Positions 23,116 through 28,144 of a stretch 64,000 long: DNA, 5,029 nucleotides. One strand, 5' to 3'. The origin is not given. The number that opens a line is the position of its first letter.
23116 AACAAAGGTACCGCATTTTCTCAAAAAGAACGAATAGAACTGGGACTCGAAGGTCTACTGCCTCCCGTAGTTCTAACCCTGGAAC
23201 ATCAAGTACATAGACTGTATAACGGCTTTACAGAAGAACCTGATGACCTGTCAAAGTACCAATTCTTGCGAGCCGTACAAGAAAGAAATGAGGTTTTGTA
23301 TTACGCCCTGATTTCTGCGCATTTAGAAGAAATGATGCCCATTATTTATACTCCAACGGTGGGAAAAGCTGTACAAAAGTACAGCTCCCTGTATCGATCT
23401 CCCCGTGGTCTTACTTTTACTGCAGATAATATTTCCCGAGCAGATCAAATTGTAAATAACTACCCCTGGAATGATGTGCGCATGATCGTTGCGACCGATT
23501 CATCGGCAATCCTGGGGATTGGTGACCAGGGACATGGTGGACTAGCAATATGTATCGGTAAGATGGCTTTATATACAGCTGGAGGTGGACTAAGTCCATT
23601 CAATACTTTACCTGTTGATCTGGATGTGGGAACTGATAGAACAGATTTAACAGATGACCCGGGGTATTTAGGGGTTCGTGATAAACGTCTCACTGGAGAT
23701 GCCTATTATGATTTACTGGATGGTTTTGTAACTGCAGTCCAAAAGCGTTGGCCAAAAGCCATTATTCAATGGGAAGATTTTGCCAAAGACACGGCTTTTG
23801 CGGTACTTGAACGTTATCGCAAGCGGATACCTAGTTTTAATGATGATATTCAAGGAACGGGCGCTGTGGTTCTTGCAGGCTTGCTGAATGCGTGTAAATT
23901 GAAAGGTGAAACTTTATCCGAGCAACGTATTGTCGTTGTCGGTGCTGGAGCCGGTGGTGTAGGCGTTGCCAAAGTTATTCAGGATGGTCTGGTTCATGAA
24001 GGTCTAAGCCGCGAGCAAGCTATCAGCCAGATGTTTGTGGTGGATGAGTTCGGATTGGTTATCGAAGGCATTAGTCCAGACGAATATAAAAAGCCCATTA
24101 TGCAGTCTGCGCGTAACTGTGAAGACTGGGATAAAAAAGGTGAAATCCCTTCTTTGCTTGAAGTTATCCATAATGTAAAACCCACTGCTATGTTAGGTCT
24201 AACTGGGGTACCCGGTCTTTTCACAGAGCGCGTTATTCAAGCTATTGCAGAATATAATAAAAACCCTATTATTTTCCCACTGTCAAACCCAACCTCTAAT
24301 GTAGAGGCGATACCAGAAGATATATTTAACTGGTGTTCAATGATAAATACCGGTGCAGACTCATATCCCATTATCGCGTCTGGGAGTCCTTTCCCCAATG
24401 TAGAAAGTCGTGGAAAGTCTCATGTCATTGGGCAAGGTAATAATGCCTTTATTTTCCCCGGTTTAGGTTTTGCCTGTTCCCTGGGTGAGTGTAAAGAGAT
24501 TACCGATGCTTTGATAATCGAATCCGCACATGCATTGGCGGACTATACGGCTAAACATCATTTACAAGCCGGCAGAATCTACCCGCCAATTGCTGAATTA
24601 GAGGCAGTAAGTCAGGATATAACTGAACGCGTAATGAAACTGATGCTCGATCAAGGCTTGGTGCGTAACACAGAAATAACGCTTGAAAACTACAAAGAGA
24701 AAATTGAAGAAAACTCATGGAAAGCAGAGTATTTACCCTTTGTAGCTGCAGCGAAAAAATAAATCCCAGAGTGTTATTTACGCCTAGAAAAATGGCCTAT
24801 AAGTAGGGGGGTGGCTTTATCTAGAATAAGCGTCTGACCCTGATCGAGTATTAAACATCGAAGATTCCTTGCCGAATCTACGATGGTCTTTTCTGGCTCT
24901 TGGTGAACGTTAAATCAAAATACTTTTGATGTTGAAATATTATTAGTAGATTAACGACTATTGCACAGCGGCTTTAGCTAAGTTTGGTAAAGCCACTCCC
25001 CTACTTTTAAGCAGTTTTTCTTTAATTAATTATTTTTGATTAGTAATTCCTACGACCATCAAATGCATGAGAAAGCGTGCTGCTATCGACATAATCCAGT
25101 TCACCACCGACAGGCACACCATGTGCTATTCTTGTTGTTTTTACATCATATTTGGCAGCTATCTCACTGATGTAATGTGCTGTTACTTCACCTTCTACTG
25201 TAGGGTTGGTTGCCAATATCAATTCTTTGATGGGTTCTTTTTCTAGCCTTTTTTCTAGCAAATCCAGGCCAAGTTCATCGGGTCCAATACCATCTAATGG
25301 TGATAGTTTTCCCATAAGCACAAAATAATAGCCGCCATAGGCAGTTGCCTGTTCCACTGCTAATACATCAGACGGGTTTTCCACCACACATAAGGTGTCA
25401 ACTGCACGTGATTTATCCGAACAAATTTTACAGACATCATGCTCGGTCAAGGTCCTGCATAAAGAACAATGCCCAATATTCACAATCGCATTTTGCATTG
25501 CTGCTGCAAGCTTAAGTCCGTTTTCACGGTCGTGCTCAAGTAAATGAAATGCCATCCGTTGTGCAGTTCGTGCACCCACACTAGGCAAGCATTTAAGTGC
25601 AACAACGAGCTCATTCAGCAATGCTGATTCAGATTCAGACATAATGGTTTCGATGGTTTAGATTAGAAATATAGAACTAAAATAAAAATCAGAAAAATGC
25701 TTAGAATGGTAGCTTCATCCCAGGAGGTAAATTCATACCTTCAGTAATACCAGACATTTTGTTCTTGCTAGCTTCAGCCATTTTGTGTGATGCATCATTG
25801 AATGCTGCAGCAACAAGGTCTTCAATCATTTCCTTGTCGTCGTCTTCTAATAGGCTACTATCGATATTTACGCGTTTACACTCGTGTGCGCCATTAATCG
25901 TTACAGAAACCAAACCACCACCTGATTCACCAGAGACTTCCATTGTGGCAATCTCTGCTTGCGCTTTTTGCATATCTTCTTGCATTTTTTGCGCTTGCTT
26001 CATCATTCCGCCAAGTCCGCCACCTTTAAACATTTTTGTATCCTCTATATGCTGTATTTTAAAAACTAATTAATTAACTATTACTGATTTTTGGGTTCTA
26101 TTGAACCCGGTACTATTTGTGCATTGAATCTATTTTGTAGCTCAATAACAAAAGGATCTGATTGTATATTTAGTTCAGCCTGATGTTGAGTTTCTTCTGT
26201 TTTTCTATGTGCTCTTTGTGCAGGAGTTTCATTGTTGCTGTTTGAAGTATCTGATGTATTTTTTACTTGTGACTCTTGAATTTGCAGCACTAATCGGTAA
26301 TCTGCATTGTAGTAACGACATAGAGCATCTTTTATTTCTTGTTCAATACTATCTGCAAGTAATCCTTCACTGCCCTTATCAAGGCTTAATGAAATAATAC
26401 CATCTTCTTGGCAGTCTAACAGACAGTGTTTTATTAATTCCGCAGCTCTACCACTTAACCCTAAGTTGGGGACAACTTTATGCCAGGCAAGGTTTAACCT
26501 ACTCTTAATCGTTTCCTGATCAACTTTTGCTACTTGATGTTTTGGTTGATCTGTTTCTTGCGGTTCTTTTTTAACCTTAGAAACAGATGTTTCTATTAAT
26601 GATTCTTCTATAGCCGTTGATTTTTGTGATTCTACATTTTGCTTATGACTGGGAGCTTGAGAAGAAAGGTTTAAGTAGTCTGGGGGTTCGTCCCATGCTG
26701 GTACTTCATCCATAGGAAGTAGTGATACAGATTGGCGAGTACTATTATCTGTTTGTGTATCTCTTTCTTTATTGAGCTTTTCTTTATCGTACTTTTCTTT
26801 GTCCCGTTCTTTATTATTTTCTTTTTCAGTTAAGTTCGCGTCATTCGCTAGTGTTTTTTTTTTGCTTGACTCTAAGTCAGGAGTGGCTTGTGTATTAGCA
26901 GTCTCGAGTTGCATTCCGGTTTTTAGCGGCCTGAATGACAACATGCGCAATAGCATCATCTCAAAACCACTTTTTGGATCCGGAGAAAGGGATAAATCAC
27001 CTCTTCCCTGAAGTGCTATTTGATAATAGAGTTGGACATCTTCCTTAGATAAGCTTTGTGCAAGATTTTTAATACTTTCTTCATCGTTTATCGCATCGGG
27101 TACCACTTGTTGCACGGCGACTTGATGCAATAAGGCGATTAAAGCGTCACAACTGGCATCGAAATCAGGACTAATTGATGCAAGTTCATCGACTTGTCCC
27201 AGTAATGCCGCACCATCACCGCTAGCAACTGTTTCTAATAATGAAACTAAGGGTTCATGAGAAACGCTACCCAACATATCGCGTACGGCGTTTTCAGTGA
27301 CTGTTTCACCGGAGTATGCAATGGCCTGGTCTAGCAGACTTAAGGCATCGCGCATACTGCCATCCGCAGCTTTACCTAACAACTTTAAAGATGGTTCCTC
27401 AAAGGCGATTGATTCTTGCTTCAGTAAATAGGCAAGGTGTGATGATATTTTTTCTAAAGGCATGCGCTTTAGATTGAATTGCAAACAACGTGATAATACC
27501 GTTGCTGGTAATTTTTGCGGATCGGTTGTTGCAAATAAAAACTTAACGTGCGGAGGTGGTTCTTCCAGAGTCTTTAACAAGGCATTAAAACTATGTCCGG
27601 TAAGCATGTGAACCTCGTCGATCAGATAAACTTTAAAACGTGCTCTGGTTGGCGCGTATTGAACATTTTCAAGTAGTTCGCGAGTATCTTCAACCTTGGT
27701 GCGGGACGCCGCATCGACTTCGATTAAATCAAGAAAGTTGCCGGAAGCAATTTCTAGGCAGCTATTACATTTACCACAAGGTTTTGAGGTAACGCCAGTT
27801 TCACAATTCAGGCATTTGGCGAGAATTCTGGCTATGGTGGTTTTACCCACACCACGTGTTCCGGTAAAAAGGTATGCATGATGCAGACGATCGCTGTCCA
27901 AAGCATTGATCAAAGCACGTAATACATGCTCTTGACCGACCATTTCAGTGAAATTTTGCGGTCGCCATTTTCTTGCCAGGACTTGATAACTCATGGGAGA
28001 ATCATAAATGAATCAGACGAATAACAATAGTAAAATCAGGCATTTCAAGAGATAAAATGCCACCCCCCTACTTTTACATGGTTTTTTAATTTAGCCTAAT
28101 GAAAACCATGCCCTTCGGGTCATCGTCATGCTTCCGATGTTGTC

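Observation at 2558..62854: Dense family of modular GTAG-ended intergenic elements (REP/REPIN-like), best candidate for an undescribed system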

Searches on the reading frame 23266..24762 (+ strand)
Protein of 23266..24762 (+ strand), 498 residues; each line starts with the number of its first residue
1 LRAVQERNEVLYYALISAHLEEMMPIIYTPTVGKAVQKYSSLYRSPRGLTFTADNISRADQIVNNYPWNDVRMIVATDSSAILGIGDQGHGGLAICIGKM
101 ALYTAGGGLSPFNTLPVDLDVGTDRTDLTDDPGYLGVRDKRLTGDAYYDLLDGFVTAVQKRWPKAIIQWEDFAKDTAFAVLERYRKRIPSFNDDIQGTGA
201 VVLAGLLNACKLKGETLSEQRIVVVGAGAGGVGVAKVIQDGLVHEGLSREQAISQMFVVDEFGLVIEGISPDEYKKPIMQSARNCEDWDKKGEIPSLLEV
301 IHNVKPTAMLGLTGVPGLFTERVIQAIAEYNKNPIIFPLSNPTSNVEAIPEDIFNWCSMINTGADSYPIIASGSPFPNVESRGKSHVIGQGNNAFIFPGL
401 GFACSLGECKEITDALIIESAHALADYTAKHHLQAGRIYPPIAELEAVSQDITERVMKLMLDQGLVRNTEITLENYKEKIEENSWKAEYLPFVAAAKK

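Call 8: search_protein_families(library=ncbifam, proteins=[window:23266-24762:+])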
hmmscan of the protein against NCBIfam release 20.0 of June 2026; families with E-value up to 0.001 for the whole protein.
window:23266-24762:+ (498 aa): 3 families
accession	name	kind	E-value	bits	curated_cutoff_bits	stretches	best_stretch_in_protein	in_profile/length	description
NF010052.0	PRK13529.1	subfamily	3.2e-185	617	326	1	1-492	78-561/564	oxaloacetate-decarboxylating malate dehydrogenase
NF041582.1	malolactic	exception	3.1e-129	432.1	850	1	4-489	62-536/536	malolactic enzyme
NF009501.0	PRK12861.1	subfamily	3.9e-12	45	1178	1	167-368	135-316/764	NADP-dependent malic enzyme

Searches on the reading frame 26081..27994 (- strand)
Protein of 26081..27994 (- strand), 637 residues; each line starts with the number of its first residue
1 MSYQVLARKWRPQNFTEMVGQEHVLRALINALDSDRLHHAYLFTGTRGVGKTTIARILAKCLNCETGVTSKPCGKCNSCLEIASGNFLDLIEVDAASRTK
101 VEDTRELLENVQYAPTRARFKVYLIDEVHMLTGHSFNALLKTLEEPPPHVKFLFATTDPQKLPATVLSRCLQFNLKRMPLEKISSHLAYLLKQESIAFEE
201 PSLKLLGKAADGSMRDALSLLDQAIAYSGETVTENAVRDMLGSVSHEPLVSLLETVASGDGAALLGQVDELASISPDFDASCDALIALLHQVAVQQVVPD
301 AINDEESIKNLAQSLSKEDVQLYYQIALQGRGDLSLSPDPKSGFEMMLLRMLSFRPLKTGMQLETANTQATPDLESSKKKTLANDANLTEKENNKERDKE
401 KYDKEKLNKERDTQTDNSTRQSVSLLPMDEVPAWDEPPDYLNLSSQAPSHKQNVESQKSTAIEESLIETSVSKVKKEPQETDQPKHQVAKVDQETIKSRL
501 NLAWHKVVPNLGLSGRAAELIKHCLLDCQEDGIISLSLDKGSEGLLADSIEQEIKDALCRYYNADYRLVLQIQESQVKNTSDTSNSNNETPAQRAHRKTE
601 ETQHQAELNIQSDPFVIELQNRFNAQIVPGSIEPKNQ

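Call 8: search_protein_families(library=ncbifam, proteins=[window:26081-27994:-])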
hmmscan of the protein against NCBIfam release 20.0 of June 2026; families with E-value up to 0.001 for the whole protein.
window:26081-27994:- (637 aa): 75 families (the best 25 are shown)
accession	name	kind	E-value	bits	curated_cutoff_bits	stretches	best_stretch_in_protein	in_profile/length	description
NF005942.0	PRK07994.1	equivalog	1.9e-225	750.8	613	1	1-635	1-653/655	DNA polymerase III subunit gamma/tau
NF008975.0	PRK12323.1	equivalog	1.6e-191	638.6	875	2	1-391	1-400/709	DNA polymerase III subunit gamma/tau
NF011511.0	PRK14949.1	equivalog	1e-182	610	1016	2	1-418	1-422/984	DNA polymerase III subunits gamma and tau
NF006429.0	PRK08691.1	equivalog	1.2e-173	579.4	969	2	1-489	1-489/709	DNA polymerase III subunits gamma and tau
NF005423.0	PRK07003.1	equivalog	6.5e-172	574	1260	2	1-488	1-490/831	DNA polymerase III subunit gamma/tau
NF011519.0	PRK14958.1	equivalog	9.2e-154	512.8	912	2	1-373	1-377/509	DNA polymerase III subunits gamma and tau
NF011521.0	PRK14960.1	equivalog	3.8e-141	471.8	1228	1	3-389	2-399/702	DNA polymerase III subunit gamma/tau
NF011522.0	PRK14961.1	equivalog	1.9e-139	464.5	562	1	1-355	1-361/363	DNA polymerase III subunits gamma and tau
NF011526.0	PRK14965.1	equivalog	5.8e-139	464.5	670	1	1-608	1-549/578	DNA polymerase III subunits gamma and tau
TIGR02397.1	dnaX_nterm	equivalog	5.2e-133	443.7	250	1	3-351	1-354/355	DNA polymerase III subunit gamma/tau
NF006585.0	PRK09111.1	equivalog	2.6e-130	436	604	1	2-446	26-465/616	DNA polymerase III subunit gamma/tau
NF004046.1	PRK05563.1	equivalog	1.1e-129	433.9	400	1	2-416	1-421/567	DNA polymerase III subunit gamma/tau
NF011518.0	PRK14957.1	equivalog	1.6e-116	390.1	775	1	1-422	1-419/546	DNA polymerase III subunits gamma and tau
NF011510.0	PRK14948.1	equivalog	1.7e-116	390.5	593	1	1-607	3-551/640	DNA polymerase III subunit gamma/tau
NF011512.0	PRK14950.1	equivalog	2.6e-110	370.3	593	1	1-512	1-479/585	DNA polymerase III subunits gamma and tau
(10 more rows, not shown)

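Call 28: find_related_loci(query=window:26081-27994:-, collection=metagenome_contigs, flank=10000)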
Query window:26081-27994:- (637 aa) in metagenome_contigs; peptide patterns used: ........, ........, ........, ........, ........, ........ (x = any residue, [..] = any of these).
599 stretches matched a pattern (row limit reached: there are more); 595 encode a relative of the query (tblastn E <= 1e-3); the best 80 are kept; 80 distinct loci.
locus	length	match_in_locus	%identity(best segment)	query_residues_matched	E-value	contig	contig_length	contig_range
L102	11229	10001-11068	73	1-356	0e+0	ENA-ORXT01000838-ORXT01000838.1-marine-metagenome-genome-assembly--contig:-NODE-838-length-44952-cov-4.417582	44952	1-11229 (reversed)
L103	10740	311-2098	47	1-634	4e-180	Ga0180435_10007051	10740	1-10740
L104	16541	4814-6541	47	1-636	4e-176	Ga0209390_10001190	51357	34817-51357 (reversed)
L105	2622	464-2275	47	1-636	0e+0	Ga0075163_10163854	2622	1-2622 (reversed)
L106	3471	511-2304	47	1-634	1e-179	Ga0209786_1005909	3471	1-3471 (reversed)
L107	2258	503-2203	63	1-637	0e+0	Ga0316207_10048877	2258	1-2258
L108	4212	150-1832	69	1-636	3e-174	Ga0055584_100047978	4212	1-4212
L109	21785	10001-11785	47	1-634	6e-168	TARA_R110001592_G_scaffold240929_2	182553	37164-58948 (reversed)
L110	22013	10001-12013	44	1-634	1e-167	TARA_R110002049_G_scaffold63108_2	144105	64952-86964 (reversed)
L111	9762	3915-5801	45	1-634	3e-167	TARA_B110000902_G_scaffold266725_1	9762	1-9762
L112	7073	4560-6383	45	1-634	3e-166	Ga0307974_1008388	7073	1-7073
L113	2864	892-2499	66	1-634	8e-176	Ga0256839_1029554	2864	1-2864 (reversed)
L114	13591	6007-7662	66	1-637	1e-164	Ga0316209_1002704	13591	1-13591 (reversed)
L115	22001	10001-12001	43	1-634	7e-165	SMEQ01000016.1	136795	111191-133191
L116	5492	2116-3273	62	1-384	4e-166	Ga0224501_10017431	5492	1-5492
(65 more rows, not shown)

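Call 53: find_homologous_proteins(query=window:26081-27994:-, max_evalue=1e-100)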
Query window:26081-27994:- (637 aa): 8000 proteins with E <= 1e-100 among 8000 candidates; the best 120 are listed.
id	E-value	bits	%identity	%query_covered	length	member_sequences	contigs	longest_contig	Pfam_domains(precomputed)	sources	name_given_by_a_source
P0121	0.0e+0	1406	100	100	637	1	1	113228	PF12169.14,PF07724.21,PF12170.14,PF00004.36,PF13401.13,PF13238.13,PF22608.3,PF05496.19,PF13177.13,PF13191.13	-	-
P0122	0.0e+0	1101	79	100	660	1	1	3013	PF12169.14,PF12170.14,PF00004.36,PF13401.13,PF22608.3,PF05496.19,PF13177.13,PF13191.13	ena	-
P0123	0.0e+0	1065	78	100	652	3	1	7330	PF12169.14,PF12170.14,PF00004.36,PF13401.13,PF22608.3,PF05496.19,PF13177.13,PF13191.13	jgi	-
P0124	0.0e+0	1053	75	100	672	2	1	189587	PF12169.14,PF12170.14,PF00004.36,PF13401.13,PF22608.3,PF05496.19,PF13177.13,PF13191.13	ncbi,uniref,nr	ncbi:DNA polymerase III subunit gamma/tau [uncultured Cocleimonas sp.]|uniref:DNA polymerase III sub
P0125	0.0e+0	1049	77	100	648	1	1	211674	PF12169.14,PF12170.14,PF00004.36,PF13401.13,PF22608.3,PF05496.19,PF13177.13,PF13191.13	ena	-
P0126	0.0e+0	1019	73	100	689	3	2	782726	PF12169.14,PF12170.14,PF00004.36,PF13401.13,PF22608.3,PF05496.19,PF13177.13,PF13191.13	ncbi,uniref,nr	ncbi:DNA polymerase III subunit gamma/tau [Cocleimonas sp. KMM 6892]|uniref:DNA polymerase III subun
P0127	1.5e-289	980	71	100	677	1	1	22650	PF12169.14,PF12170.14,PF00004.36,PF13401.13,PF22608.3,PF05496.19,PF13177.13,PF13191.13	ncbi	-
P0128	2.7e-253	860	65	100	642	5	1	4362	PF12169.14,PF12170.14,PF00004.36,PF13401.13,PF22608.3,PF05496.19,PF13177.13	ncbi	-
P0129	8.2e-253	859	65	100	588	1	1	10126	PF12169.14,PF12170.14,PF00004.36,PF13401.13,PF22608.3,PF05496.19,PF13177.13,PF13191.13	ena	-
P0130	1.3e-252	858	64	100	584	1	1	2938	PF12169.14,PF12170.14,PF00004.36,PF13401.13,PF22608.3,PF05496.19,PF13177.13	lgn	-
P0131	1.5e-251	855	64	99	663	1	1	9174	PF12169.14,PF12170.14,PF00004.36,PF13401.13,PF22608.3,PF05496.19,PF13177.13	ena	-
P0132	4.5e-249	846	63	100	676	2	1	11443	PF12169.14,PF12170.14,PF00004.36,PF13401.13,PF22608.3,PF05496.19,PF13177.13,PF13191.13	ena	-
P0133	9.6e-249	845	62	100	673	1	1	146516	PF12169.14,PF12170.14,PF00004.36,PF13401.13,PF22608.3,PF05496.19,PF13177.13,PF13191.13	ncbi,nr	ncbi:UNVERIFIED_CONTAM: hypothetical protein GTU68_019495 [Idotea baltica]|nr:hypothetical protein [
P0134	2.6e-248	844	64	100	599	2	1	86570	PF12169.14,PF12170.14,PF00004.36,PF13401.13,PF22608.3,PF05496.19,PF13177.13,PF04851.22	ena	-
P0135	1.9e-246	838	61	100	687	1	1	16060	PF12169.14,PF12170.14,PF00004.36,PF13401.13,PF13238.13,PF22608.3,PF05496.19,PF13177.13,PF13191.13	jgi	-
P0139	1.0e-243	829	63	100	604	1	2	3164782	PF12169.14,PF12170.14,PF00004.36,PF13401.13,PF22608.3,PF05496.19,PF13177.13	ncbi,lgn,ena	ncbi:MAG: DNA polymerase III subunit gamma/tau [Cocleimonas sp.]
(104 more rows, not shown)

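Call 54: find_encoding_contigs(protein=P0125, flank=10000, max_places=1)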
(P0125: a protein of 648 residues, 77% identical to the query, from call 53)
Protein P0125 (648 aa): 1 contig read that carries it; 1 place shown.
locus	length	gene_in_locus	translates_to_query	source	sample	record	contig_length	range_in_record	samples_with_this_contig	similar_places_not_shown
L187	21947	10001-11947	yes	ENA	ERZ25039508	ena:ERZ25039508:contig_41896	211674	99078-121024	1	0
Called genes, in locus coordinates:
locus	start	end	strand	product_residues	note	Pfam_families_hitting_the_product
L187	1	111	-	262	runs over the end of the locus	PF03629:SASA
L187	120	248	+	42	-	-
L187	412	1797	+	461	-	PF25917:BSH_RND, PF25973:BSH_CzcB (faint)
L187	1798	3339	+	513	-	PF00873:ACR_tran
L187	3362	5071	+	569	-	PF00873:ACR_tran, PF02355:SecD_SecF_C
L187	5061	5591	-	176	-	PF05656:DUF805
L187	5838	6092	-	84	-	-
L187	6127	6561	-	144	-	-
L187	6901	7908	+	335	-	PF00933:Glyco_hydro_3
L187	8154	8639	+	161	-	-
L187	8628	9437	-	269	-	PF00882:Zn_dep_PLPC, PF13803:DUF4184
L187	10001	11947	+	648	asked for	PF05496:RuvB_N (weak), PF13177:DNA_pol3_delta2, PF13191:AAA_16 (faint), PF00004:AAA, PF13401:AAA_22 (faint), PF22608:DNAX_ATPase_lid, PF12169:DNA_pol3_gamma3, PF12170:DNA_pol3_tau_5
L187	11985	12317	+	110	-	PF02575:YbaB_DNA_bd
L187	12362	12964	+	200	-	PF21176:RecR_HhH, PF02132:RecR_ZnF (weak), PF13662:Toprim_4, PF01751:Toprim, PF21175:RecR_C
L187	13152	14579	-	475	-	PF00390:malic, PF03949:Malic_M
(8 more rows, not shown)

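Call 55: find_encoding_contigs(protein=P0124, flank=10000, max_places=1)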
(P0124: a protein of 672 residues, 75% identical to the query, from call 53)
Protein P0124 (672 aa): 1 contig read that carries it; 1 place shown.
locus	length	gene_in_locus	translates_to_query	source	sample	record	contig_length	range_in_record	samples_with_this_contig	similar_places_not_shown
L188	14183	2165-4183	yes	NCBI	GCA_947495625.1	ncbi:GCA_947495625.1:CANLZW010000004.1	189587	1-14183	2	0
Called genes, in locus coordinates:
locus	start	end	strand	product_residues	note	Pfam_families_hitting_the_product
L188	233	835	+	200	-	-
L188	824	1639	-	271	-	PF00882:Zn_dep_PLPC, PF13803:DUF4184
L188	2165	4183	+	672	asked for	PF05496:RuvB_N (weak), PF13177:DNA_pol3_delta2, PF13191:AAA_16 (faint), PF00004:AAA, PF13401:AAA_22 (weak), PF22608:DNAX_ATPase_lid, PF12169:DNA_pol3_gamma3, PF12170:DNA_pol3_tau_5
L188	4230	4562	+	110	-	PF02575:YbaB_DNA_bd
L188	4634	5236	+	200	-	PF21176:RecR_HhH, PF02132:RecR_ZnF, PF13662:Toprim_4, PF01751:Toprim, PF21175:RecR_C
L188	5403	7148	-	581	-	PF00390:malic, PF03949:Malic_M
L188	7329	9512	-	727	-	PF20656:MS_N, PF20658:MSG_insertion, PF01274:MS_TIM-barrel, PF20659:MS_C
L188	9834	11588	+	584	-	PF20423:AceK_regulatory, PF06315:AceK_kinase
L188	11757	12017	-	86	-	PF01176:eIF-1a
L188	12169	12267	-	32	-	-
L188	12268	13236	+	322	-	PF00698:Acyl_transf_1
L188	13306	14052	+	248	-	PF00106:adh_short, PF08659:KR, PF13561:adh_short_C2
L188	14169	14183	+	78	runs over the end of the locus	PF00550:PP-binding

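Call 56: find_encoding_contigs(protein=P0126, flank=10000, max_places=2)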
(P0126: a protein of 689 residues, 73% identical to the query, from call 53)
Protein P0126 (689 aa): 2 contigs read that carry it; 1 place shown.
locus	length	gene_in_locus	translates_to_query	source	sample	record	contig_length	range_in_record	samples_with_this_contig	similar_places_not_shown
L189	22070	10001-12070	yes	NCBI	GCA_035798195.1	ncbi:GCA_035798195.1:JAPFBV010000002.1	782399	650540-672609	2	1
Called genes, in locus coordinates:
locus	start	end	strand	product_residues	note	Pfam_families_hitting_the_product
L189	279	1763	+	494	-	PF25917:BSH_RND (weak)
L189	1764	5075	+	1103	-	PF00873:ACR_tran, PF02355:SecD_SecF_C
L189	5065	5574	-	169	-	PF05656:DUF805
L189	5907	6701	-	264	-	-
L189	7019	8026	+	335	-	PF00933:Glyco_hydro_3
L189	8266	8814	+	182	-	-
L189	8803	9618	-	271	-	PF00882:Zn_dep_PLPC, PF13803:DUF4184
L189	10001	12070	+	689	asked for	PF05496:RuvB_N (weak), PF13177:DNA_pol3_delta2, PF13191:AAA_16 (faint), PF00004:AAA, PF13401:AAA_22 (weak), PF22608:DNAX_ATPase_lid, PF12169:DNA_pol3_gamma3, PF12170:DNA_pol3_tau_5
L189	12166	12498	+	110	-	PF02575:YbaB_DNA_bd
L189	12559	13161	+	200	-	PF21176:RecR_HhH, PF02132:RecR_ZnF (weak), PF13662:Toprim_4, PF01751:Toprim, PF21175:RecR_C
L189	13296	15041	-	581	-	PF00390:malic, PF03949:Malic_M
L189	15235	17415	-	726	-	PF20656:MS_N, PF20658:MSG_insertion, PF01274:MS_TIM-barrel, PF20659:MS_C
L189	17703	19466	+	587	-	PF20423:AceK_regulatory, PF06315:AceK_kinase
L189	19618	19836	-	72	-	PF01176:eIF-1a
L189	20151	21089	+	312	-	PF00698:Acyl_transf_1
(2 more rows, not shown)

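Call 57: find_encoding_contigs(protein=P0139, flank=10000, max_places=1)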
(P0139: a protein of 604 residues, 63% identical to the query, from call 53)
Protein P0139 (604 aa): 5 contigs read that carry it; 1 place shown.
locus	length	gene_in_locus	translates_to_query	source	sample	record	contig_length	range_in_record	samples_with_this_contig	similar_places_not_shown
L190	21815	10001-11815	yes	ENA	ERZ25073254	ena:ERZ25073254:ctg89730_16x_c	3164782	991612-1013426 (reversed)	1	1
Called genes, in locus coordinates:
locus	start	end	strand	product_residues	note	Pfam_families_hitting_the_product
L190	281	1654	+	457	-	PF25917:BSH_RND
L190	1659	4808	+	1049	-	PF00873:ACR_tran, PF02355:SecD_SecF_C (weak)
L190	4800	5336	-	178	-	PF05656:DUF805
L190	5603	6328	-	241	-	-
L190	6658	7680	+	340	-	PF00933:Glyco_hydro_3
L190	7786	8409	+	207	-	-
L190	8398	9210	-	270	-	PF00882:Zn_dep_PLPC, PF13803:DUF4184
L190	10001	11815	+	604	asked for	PF05496:RuvB_N (weak), PF13177:DNA_pol3_delta2, PF13401:AAA_22 (weak), PF00004:AAA, PF22608:DNAX_ATPase_lid, PF12169:DNA_pol3_gamma3, PF12170:DNA_pol3_tau_5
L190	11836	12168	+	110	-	PF02575:YbaB_DNA_bd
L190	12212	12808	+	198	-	PF21176:RecR_HhH, PF02132:RecR_ZnF, PF01751:Toprim, PF13662:Toprim_4, PF21175:RecR_C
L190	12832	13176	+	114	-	PF11969:DcpS_C, PF01230:HIT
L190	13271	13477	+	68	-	-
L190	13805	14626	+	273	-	PF00809:Pterin_bind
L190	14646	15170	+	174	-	PF06041:DUF924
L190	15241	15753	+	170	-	PF14539:DUF4442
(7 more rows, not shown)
